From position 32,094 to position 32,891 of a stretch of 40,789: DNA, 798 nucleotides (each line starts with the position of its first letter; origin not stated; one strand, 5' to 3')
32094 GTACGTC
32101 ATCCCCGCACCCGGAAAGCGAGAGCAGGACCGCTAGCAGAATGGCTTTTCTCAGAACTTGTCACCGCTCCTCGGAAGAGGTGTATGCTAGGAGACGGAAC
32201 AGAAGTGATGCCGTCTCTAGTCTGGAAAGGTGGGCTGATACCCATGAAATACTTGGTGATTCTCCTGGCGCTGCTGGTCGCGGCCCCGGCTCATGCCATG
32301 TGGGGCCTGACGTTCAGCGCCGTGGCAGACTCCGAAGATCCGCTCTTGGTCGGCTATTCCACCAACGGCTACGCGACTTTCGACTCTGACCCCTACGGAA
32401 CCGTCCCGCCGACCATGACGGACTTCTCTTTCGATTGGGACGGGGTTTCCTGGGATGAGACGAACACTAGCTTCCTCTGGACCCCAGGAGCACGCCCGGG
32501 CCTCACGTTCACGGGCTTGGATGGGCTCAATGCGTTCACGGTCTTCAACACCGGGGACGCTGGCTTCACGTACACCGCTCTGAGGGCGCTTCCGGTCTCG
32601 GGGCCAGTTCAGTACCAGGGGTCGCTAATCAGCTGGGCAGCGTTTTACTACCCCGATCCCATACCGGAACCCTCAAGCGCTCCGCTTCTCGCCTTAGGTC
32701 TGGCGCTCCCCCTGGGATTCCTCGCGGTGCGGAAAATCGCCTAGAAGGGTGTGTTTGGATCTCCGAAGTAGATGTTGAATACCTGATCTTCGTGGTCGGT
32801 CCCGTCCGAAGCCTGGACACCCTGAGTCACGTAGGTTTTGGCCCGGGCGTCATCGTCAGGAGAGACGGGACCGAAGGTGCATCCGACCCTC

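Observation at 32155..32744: A PEP-CTERM (exosortase-sorted) protein is encoded antisense inside the late operon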

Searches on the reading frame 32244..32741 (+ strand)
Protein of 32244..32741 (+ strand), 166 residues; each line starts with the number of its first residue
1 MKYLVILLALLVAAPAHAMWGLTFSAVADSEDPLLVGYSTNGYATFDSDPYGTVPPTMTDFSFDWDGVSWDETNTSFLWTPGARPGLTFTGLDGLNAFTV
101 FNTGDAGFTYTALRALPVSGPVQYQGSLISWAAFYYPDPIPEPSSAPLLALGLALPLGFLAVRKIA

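Call 4: search_protein_families(library=ncbifam, proteins=[window:32244-32741:+], max_evalue=10)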
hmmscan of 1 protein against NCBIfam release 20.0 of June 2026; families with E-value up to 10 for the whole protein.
window:32244-32741:+ (166 aa): 4 families
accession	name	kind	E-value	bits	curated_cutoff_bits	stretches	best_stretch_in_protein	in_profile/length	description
NF038126.1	PEP_CTERM_FxDxF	subfamily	0.0009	19.5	50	1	61-164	51-165/165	FxDxF family PEP-CTERM protein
TIGR02595.1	PEP_CTERM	domain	0.0073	17.1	16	1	140-164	1-22/24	PEP-CTERM sorting domain-containing protein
NF038129.1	PEP_NF038129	equivalog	0.086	12.7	65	1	135-161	167-191/194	NF038129 family PEP-CTERM protein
NF038120.1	PEP_CTERM_QFxxD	subfamily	0.087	12.7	80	1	139-163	192-213/215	NF038120 family PEP-CTERM protein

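Call 5: search_protein_families(library=pfam, proteins=[window:32244-32741:+], max_evalue=10)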
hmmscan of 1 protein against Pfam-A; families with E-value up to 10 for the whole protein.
window:32244-32741:+ (166 aa): 1 family
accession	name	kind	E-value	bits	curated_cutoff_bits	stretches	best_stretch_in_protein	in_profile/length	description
PF07589.16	PEP-CTERM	-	0.014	15.9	20.7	1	139-155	1-16/24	PEP-CTERM motif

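Call 7: search_protein_families(library=phrogs, proteins=[window:32244-32741:+], max_evalue=0.001)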
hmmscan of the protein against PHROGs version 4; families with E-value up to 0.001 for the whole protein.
window:32244-32741:+ (166 aa): 0 families

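Call 9: find_homologous_proteins(query=window:32244-32741:+, max_evalue=0.01)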
Query window:32244-32741:+ (166 aa): 3 proteins with E <= 0.01 among 1231 candidates.
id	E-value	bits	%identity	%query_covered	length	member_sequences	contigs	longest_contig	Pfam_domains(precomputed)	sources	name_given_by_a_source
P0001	5.2e-105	367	100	100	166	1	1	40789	-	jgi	-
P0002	1.3e-82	294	84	89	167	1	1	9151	-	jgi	-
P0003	6.1e-47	178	56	99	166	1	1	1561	-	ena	-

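Call 10: find_related_loci(query=window:32244-32741:+, collection=viral_contigs, flank=10000)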
Query window:32244-32741:+ (166 aa) in viral_contigs; peptide patterns used: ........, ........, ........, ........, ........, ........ (x = any residue, [..] = any of these).
9 stretches matched a pattern, but none encodes a relative of the query by tblastn (E <= 1e-3).

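Call 12: find_encoding_contigs(protein=P0002, flank=10000)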
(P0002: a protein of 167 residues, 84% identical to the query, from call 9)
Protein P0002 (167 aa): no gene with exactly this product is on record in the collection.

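Call 13: find_encoding_contigs(protein=P0003, flank=10000)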
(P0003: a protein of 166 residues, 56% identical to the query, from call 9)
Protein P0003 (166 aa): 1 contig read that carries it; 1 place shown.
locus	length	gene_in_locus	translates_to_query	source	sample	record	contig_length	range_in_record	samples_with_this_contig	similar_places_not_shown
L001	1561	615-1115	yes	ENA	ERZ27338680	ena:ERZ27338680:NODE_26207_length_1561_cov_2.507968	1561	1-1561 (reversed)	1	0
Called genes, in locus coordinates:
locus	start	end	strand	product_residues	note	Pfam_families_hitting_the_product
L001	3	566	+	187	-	?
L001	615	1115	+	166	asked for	-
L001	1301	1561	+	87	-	?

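Call 16: find_related_loci(query=A1, collection=genome_contigs, flank=10000)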
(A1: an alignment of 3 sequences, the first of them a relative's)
Query A1 (166 aa) in genome_contigs; peptide patterns used: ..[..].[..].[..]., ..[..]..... (x = any residue, [..] = any of these).
42 stretches matched a pattern, but none encodes a relative of the query by tblastn (E <= 1e-3).

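Call 17: find_related_loci(query=A1, collection=metagenome_contigs, flank=10000)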
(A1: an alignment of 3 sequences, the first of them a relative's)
Query A1 (166 aa) in metagenome_contigs; peptide patterns used: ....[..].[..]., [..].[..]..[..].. (x = any residue, [..] = any of these).
322 stretches matched a pattern, but none encodes a relative of the query by tblastn (E <= 1e-3).

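Call 19: search_dna_similar(query=window:32244-32741:+, collection=phages, mode=protein, max_evalue=1)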
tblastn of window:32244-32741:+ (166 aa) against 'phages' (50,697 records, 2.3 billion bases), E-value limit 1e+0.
No match.

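Call 23: search_protein_families(library=ncbifam, proteins=[P0002, P0003, L001:3-566:+, L001:1301-1561:+], max_evalue=1)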
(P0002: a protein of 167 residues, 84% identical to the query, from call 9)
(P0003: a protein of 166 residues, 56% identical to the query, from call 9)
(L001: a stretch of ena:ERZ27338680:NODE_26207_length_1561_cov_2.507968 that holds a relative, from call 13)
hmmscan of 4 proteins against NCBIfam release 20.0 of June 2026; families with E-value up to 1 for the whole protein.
P0002 (167 aa): 3 families
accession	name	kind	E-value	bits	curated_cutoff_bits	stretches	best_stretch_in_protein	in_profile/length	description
TIGR02595.1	PEP_CTERM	domain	0.0071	17.1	16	1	141-165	1-21/24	PEP-CTERM sorting domain-containing protein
NF038120.1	PEP_CTERM_QFxxD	subfamily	0.027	14.3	80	1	139-165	191-214/215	NF038120 family PEP-CTERM protein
NF038126.1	PEP_CTERM_FxDxF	subfamily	0.065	13.5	50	1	62-165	51-165/165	FxDxF family PEP-CTERM protein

P0003 (166 aa): 8 families
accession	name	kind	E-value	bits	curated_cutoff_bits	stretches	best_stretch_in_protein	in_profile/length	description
TIGR02595.1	PEP_CTERM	domain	9.2e-06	26.1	16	1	139-165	1-23/24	PEP-CTERM sorting domain-containing protein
NF033554.9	floc_PepA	equivalog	5.2e-05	23.2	80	1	135-165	234-260/261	flocculation-associated PEP-CTERM protein PepA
NF041538.1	PEP_EDSA_1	subfamily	0.0017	18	100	1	138-163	283-305/307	EDSAP-1 family PEP-CTERM protein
NF038126.1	PEP_CTERM_FxDxF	subfamily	0.0045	17.2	50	1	84-162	88-164/165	FxDxF family PEP-CTERM protein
NF038129.1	PEP_NF038129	equivalog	0.014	15.2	65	1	138-160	170-191/194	NF038129 family PEP-CTERM protein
NF038120.1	PEP_CTERM_QFxxD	subfamily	0.016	15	80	1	138-164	192-215/215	NF038120 family PEP-CTERM protein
NF038124.1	PEP_CTERM_TLD_A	exception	0.051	13.1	100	1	138-164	210-235/235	PEP_CTERM-anchored TLD domain-containing protein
NF038125.1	PEP_CTERM_THxN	subfamily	0.098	12.2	85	1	138-164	222-245/246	THxN family PEP-CTERM protein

L001:3-566:+ (187 aa): 39 families (the best 25 are shown)
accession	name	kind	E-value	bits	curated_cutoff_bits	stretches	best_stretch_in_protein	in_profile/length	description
NF002852.0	PRK03137.1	subfamily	7.8e-82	275.7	648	1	1-185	330-513/514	L-glutamate gamma-semialdehyde dehydrogenase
TIGR01237.1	D1pyr5carbox2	equivalog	9.1e-74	249.1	659.65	1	1-185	326-510/511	L-glutamate gamma-semialdehyde dehydrogenase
TIGR01236.1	D1pyr5carbox1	equivalog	3.5e-39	134.8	613.6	1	3-184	330-519/533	L-glutamate gamma-semialdehyde dehydrogenase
NF042993.1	AlphKGSA_gudD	equivalog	2.2e-36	125.6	770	1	1-181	293-477/481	alpha-ketoglutaric semialdehyde dehydrogenase GucD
NF052305.1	DioxValDhHalo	equivalog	1.8e-35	122.8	750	1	1-165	294-461/483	2,5-dioxovalerate dehydrogenase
TIGR01804.1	BADH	equivalog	3.2e-34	118.2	668.6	1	2-164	287-452/467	betaine-aldehyde dehydrogenase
NF008869.0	PRK11904.1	equivalog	8.4e-34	116.6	747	1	1-182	841-1024/1042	bifunctional proline dehydrogenase/L-glutamate gamma-semialdehyde dehydrogenase PutA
TIGR02299.1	HpaE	equivalog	2.1e-33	115.7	638.35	1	1-183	288-475/488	5-carboxymethyl-2-hydroxymuconate semialdehyde dehydrogenase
NF007497.0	PRK10090.1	equivalog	1.6e-32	112.9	500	1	2-180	296-473/480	aldehyde dehydrogenase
NF045736.1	PaDhStyDRhodo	equivalog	3.1e-31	108.5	800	1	3-166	298-460/479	phenylacetaldehyde dehydrogenase StyD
TIGR04284.1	aldehy_Rv0768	hypoth_equivalog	6.4e-31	107.9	775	1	4-184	298-478/480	aldehyde dehydrogenase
NF009725.0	PRK13252.1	equivalog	7.5e-31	107.1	593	1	2-182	295-477/488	betaine-aldehyde dehydrogenase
NF010000.0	PRK13473.1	subfamily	1.2e-30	106.5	615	1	2-163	291-452/475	aminobutyraldehyde dehydrogenase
NF050026.1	AcaldDHExaC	equivalog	1.5e-28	99.7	900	1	1-164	308-474/503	acetaldehyde dehydrogenase ExaC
NF006915.0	PRK09406.1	equivalog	6.3e-28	97.9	730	1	2-163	276-436/457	NADP-dependent succinic semialdehyde dehydrogenase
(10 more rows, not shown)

L001:1301-1561:+ (87 aa): 0 families

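Call 25: find_related_loci(query=L001:3-566:+, collection=genome_contigs, flank=3000)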
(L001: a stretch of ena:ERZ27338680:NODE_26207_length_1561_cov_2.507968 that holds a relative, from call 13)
Query L001:3-566:+ (187 aa) in genome_contigs; peptide patterns used: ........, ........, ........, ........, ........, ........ (x = any residue, [..] = any of these).
600 stretches matched a pattern (row limit reached: there are more); 599 encode a relative of the query (tblastn E <= 1e-3); the best 80 are kept; 80 distinct loci.
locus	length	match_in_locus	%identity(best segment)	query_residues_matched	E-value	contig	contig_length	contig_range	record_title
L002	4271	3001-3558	65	2-187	3e-82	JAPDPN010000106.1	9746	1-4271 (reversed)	MAG: candidate division KSB1 bacterium isolate DPZ2_202101_bins_149 DPZ-2_202101_bins_149_scaffold_106, whole genome sho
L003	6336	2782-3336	68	1-186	3e-82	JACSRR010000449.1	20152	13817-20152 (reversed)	MAG: Ignavibacteriaceae bacterium isolate BA9 contig-70_2987, whole genome shotgun sequence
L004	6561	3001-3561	64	1-187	9e-81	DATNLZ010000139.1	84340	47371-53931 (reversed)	MAG TPA_asm: Candidatus Dormiibacterota bacterium isolate SMAG_U11465 k141_528216, whole genome shotgun sequence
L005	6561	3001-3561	65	1-187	5e-80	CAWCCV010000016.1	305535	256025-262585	MAG: uncultured Acidobacteriota bacterium isolate MFD03975.bin.2.158 genome assembly, contig: contig_174909, whole genom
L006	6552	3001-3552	64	1-184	3e-79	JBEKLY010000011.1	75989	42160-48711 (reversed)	MAG: Terriglobia bacterium isolate SPRUCE 381 SPRUCE_381_11, whole genome shotgun sequence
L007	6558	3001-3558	64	1-186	2e-78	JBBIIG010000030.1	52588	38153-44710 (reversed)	MAG: bacterium isolate BR1S70218_bin_133 NODE_833_length_52588_cov_6.171150, whole genome shotgun sequence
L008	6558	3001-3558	59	1-186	2e-77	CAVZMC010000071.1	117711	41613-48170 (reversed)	MAG: uncultured Acidobacteriaceae bacterium isolate MFD09222.bin.3.34 genome assembly, contig: contig_36910, whole genom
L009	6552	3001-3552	67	1-184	2e-77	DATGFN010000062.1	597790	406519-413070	MAG TPA_asm: Terriglobia bacterium isolate SMAG_U9729 k141_533771, whole genome shotgun sequence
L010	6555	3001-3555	65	2-186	4e-77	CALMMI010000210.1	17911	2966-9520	MAG TPA_asm: uncultured Ignavibacteria bacterium isolate SRR5676438_bin.0_CONCOCT_v1.1_MAG genome assembly, contig: ERZ7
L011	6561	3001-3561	65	1-186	4e-77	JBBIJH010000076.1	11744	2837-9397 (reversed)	MAG: Ignavibacteriales bacterium isolate QH2F170213_bin_158 NODE_5671_length_11744_cov_4.269399, whole genome shotgun se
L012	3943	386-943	62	1-186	3e-77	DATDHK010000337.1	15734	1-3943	MAG TPA_asm: Bryobacteraceae bacterium isolate SMAG_U276 k141_119933, whole genome shotgun sequence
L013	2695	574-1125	65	1-184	1e-77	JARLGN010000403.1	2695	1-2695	MAG: Acidobacteriota bacterium isolate MAG_BO2 MetaBAT2_Bin_2_Oxic_k141_1257206, whole genome shotgun sequence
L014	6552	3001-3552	64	1-184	5e-76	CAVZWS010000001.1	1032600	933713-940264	MAG: Bryobacterales bacterium isolate MFD01872.bin.2.168 genome assembly, contig: contig_117025, whole genome shotgun se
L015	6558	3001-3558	63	1-186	5e-76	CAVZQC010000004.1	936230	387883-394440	MAG: Candidatus Eremiobacteraeota bacterium isolate MFD09603.bin.2.302 genome assembly, contig: contig_57365, whole geno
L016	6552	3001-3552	61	1-184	4e-76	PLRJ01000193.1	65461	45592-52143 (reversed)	MAG: Bryobacterales bacterium isolate bog_377 73.20120700_S1S.22_contig_369, whole genome shotgun sequence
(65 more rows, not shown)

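Call 26: search_protein_representatives(alignment_id=A1)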
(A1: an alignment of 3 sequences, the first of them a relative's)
Query: 3 sequences, 166 profile positions. Proteins with E-value up to 0.001 (for the whole library): 28; up to 1e-10: 3; up to 1e-30: 1. The best 28 are listed.
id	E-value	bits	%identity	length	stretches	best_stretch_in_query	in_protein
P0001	7.3e-95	331.5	-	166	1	1-165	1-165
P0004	1.1e-12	64.3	-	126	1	1-88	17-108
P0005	1.8e-11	60.2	-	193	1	3-159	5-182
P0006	8.0e-07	45.1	-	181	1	5-153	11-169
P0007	8.7e-07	45.0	-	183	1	6-154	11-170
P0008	2.0e-06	43.8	-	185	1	4-164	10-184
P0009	2.5e-06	43.5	-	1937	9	73-136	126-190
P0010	7.2e-06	42.0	-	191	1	5-164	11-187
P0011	1.8e-05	40.8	-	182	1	4-161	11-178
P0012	1.9e-05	40.7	-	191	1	2-153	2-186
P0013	2.1e-05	40.5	-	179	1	5-93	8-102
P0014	2.2e-05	40.4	-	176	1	5-164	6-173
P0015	4.9e-05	39.3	-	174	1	4-154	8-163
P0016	6.0e-05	39.0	-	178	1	4-163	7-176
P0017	6.3e-05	39.0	-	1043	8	21-77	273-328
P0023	2.5e-04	37.0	-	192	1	5-159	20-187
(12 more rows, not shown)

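Call 29: search_protein_families(library=ncbifam, alignment_id=A2, max_evalue=0.01)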
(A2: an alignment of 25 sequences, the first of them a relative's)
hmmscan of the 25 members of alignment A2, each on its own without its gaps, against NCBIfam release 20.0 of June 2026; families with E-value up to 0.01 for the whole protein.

A. member 1, P0001 (166 aa): 2 families
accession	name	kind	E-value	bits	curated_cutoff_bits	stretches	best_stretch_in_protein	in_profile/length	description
NF038126.1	PEP_CTERM_FxDxF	subfamily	0.0009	19.5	50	1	61-164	51-165/165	FxDxF family PEP-CTERM protein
TIGR02595.1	PEP_CTERM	domain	0.0073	17.1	16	1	140-164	1-22/24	PEP-CTERM sorting domain-containing protein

B. families by the number of members that match (of 25 scanned): 17 families
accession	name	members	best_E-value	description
NF038125.1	PEP_CTERM_THxN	18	6.2e-10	THxN family PEP-CTERM protein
NF033554.9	floc_PepA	17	2.3e-10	flocculation-associated PEP-CTERM protein PepA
NF041538.1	PEP_EDSA_1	17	1.1e-08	EDSAP-1 family PEP-CTERM protein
NF038129.1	PEP_NF038129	16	5.5e-10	NF038129 family PEP-CTERM protein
TIGR02595.1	PEP_CTERM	15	1.1e-06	PEP-CTERM sorting domain-containing protein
NF041927.1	Xrt_dep_XDP1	13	1.4e-06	exosortase-dependent surface protein XDP1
NF038120.1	PEP_CTERM_QFxxD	12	2.6e-05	NF038120 family PEP-CTERM protein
NF033947.0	PEP-cistern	12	6.5e-05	cistern family PEP-CTERM protein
NF038118.1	PEP_CTERM_CCXG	10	4.2e-05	CCXG family PEP-CTERM protein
NF038126.1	PEP_CTERM_FxDxF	8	1.3e-05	FxDxF family PEP-CTERM protein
NF038124.1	PEP_CTERM_TLD_A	8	6.8e-05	PEP_CTERM-anchored TLD domain-containing protein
TIGR03370.1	VPLPA-CTERM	5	0.0021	VPLPA-CTERM sorting domain-containing protein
TIGR03901.2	MYXO-CTERM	4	1.6e-05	MYXO-CTERM sorting domain-containing protein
NF035944.1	PEPxxWA-CTERM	3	0.0021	PEPxxWA-CTERM sorting domain-containing protein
NF038119.1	PEP_CTERM_MHFG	2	0.00068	MHFG family PEP-CTERM protein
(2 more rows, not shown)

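Call 31: find_encoding_contigs(protein=P0001, flank=1000, max_places=3)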
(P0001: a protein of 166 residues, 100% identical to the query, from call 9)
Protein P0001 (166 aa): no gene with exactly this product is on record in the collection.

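Call 42: predict_structure(alignment_id=A2)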
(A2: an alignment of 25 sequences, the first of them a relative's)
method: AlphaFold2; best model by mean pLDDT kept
length: 166 residues; sequences in the alignment: 25
mean_pLDDT: 87.2   pTM: 0.71
mean pLDDT of the five models: 87.2, 84.8, 84.4, 83.3, 82.4
residues with pLDDT >= 90: 93; 70-90: 60; 50-70: 13; < 50: 0
segments of 3 or more residues with pLDDT < 50: none
pLDDT, mean of each block of 10 residues (from residue 1): 77 74 96 94 95 94 94 95 92 84 90 78 93 85 68 86 86
secondary structure, 60 per line:
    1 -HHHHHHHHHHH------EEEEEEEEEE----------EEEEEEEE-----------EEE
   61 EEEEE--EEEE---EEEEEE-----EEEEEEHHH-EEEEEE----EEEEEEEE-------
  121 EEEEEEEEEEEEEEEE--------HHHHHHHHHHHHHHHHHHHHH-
elements in order: H2-12 E19-28 E39-46 E58-65 E68-71 E75-80 E86-91 E96-101 E106-113 E121-136 H145-165
